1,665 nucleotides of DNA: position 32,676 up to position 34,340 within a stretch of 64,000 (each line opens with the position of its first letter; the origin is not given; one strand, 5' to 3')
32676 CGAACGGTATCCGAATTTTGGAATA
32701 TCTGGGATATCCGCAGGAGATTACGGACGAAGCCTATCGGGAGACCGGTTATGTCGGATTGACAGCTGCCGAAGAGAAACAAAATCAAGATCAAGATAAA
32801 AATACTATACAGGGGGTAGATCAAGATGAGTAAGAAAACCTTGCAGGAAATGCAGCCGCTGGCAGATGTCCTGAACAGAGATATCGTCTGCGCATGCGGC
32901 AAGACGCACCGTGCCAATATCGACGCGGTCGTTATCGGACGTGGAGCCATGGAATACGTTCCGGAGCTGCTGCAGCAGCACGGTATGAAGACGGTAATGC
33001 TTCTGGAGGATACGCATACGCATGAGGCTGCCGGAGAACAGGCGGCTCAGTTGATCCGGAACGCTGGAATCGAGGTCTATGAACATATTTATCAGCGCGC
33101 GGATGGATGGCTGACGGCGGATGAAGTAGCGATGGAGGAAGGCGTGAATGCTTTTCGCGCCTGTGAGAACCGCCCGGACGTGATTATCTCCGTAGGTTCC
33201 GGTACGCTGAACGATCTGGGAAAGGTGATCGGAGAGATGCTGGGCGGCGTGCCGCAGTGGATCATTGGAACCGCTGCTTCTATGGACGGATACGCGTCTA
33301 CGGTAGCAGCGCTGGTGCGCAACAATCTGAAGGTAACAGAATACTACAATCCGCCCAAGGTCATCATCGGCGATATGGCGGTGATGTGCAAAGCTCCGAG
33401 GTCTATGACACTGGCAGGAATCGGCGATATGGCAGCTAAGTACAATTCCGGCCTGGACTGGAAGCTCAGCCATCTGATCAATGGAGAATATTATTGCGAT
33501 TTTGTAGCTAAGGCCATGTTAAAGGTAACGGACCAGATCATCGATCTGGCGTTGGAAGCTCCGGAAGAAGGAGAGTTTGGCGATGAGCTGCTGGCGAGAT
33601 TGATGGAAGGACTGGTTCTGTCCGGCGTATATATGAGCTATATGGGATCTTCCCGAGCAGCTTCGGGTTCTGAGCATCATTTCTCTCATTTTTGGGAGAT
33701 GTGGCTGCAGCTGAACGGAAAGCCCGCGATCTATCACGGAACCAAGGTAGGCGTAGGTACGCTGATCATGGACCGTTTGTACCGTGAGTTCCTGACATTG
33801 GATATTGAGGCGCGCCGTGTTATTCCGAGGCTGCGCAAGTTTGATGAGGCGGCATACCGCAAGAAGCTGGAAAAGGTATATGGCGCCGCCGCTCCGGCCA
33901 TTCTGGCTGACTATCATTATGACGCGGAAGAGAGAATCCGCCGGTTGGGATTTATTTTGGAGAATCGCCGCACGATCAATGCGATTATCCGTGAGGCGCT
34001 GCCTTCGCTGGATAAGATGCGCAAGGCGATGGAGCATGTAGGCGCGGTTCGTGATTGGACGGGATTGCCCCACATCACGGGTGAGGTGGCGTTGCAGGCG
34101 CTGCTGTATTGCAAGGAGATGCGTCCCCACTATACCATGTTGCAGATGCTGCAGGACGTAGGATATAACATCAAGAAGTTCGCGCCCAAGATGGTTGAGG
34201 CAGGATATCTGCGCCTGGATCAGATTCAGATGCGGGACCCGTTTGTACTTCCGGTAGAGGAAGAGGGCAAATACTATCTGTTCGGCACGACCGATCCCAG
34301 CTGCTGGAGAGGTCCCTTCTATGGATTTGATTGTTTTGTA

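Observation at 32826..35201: Fused AraM-like glycerol-1-phosphate dehydrogenase and GH43 glycoside hydrolase in one 791-aa ORF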

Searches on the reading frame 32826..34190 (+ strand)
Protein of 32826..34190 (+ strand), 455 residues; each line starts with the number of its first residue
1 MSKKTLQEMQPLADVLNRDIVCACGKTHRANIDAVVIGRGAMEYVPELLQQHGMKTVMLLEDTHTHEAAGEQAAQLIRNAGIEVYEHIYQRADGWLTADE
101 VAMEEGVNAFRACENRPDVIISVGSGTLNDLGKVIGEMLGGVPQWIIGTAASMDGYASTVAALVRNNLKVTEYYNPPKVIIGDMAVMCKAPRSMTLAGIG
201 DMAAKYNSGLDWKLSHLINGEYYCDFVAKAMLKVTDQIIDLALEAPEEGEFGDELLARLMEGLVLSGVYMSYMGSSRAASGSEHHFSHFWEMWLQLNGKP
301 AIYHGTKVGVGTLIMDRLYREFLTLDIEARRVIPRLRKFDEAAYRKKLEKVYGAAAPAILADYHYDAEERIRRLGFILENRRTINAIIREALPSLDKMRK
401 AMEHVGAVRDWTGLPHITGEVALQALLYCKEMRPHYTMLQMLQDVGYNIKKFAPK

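Call 5: search_protein_families(library=ncbifam, proteins=[window:32826-34190:+], max_evalue=0.01)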
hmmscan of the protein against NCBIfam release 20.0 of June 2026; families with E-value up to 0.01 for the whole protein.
window:32826-34190:+ (455 aa): 11 families
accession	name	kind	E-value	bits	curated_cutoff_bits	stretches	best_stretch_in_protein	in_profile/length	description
NF002022.0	PRK00843.1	equivalog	2.8e-45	154.8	413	1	34-319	13-282/350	NAD(P)-dependent glycerol-1-phosphate dehydrogenase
NF006941.0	PRK09423.1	subfamily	1.4e-14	53.7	336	1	36-207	12-177/367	glycerol dehydrogenase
NF053832.1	GlycoaldRedHalo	equivalog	8.6e-09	35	550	1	35-205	11-175/363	glycolaldehyde reductase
NF010627.0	PRK14021.1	equivalog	5.7e-07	28.3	565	1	13-204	171-361/542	bifunctional shikimate kinase/3-dehydroquinate synthase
NF047954.1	PrpdilGlycDhGldA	equivalog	1.7e-05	24.2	700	1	113-314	81-281/365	bifunctional L-1,2-propanediol dehydrogenase/glycerol dehydrogenase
TIGR01357.1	aroB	equivalog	0.00014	21.2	305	1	34-132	2-98/344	3-dehydroquinate synthase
NF041833.1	Fe_ADH_ErcA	equivalog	0.00025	20.3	550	1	35-137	11-108/382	alcohol dehydrogenase-like regulatory protein ErcA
NF007880.0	PRK10586.1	equivalog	0.001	18.1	429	1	111-207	81-179/362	oxidoreductase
NF007911.0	PRK10624.1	equivalog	0.0012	17.9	537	1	37-138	13-109/382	lactaldehyde reductase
NF053866.1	CholDhdGbsBBac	equivalog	0.0019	16.9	550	1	34-136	17-114/392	choline dehydrogenase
TIGR02638.1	lactal_redase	equivalog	0.0037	16.1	523.15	0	37-160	12-127/379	lactaldehyde reductase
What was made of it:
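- NCBIfam NF002022 scores 154.8 bits against 53.7 for GldA (call 5). The score is well below the NCBIfam G1PDH equivalog cutoff (155 against 413 bits, call 5).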

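Call 48: search_solved_structures(query=window:32826-34190:+, max_evalue=1e-10, show_alignments=3)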
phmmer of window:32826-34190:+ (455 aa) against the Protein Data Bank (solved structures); distinct sequences matched with E-value up to 1e-10: 5.
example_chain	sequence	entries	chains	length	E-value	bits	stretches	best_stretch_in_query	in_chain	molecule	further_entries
9h4x_A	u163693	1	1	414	4e-37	131.4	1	16-345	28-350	Glycerol-1-phosphate dehydrogenase [NAD(P)+]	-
5fb3_A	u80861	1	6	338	2.4e-24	89.2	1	118-319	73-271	Glycerol-1-phosphate dehydrogenase [NAD(P)+]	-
4rgq_A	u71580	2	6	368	1.7e-23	86.4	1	118-342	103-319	Glycerol-1-phosphate dehydrogenase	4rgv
4rfl_A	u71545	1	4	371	1.7e-23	86.4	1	118-342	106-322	Glycerol-1-phosphate dehydrogenase [NAD(P)+]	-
3ce9_A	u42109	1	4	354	5.2e-21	78.2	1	25-320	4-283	Glycerol dehydrogenase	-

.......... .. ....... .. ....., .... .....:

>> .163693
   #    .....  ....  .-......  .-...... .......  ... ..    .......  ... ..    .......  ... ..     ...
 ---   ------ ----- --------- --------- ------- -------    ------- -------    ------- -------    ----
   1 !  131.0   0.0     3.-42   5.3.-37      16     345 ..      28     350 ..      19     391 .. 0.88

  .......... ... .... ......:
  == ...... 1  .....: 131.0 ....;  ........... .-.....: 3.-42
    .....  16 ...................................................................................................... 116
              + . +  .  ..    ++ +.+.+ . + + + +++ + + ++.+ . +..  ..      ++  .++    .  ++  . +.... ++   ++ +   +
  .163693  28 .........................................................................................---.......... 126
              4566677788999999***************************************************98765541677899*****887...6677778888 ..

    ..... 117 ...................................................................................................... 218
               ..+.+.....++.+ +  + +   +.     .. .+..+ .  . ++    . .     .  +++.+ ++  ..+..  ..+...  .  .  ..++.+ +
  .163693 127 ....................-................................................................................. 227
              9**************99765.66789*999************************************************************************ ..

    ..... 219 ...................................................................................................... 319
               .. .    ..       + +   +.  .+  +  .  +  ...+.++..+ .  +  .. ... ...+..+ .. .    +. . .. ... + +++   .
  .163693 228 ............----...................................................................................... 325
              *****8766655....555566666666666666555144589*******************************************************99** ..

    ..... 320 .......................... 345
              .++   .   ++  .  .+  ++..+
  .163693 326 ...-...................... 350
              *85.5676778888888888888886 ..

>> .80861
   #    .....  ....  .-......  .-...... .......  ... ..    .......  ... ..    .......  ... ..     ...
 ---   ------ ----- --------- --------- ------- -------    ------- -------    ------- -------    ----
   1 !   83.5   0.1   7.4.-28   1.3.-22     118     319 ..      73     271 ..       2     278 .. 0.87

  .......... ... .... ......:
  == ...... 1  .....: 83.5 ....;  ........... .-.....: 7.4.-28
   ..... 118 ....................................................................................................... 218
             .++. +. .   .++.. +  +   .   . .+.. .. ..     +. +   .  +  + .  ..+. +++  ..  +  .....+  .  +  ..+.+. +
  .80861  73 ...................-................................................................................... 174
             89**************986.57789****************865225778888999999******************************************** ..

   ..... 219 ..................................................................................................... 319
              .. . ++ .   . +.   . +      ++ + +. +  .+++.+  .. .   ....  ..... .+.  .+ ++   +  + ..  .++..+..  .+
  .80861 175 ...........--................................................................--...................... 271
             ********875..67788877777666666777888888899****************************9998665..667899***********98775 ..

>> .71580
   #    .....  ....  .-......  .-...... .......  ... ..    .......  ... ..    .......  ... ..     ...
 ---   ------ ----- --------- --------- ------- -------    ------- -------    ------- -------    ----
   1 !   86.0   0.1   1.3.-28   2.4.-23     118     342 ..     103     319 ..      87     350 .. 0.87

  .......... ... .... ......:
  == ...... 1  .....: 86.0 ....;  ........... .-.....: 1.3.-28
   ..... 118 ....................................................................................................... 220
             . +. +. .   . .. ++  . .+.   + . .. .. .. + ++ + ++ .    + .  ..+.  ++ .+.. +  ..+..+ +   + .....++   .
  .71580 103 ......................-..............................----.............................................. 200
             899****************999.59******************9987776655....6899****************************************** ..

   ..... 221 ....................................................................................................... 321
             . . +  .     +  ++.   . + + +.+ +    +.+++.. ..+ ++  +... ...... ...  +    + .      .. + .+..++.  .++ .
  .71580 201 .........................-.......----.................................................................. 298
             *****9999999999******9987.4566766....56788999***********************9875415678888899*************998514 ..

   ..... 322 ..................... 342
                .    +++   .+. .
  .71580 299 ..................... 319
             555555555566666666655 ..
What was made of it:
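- Closest known: Bacillus subtilis AraM. Same: The GSGTxxD, AGxGD, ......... and HGxKVG motifs are conserved (call 48).
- AraM 9H4X scores 131 bits with the catalytic motifs conserved (call 48).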
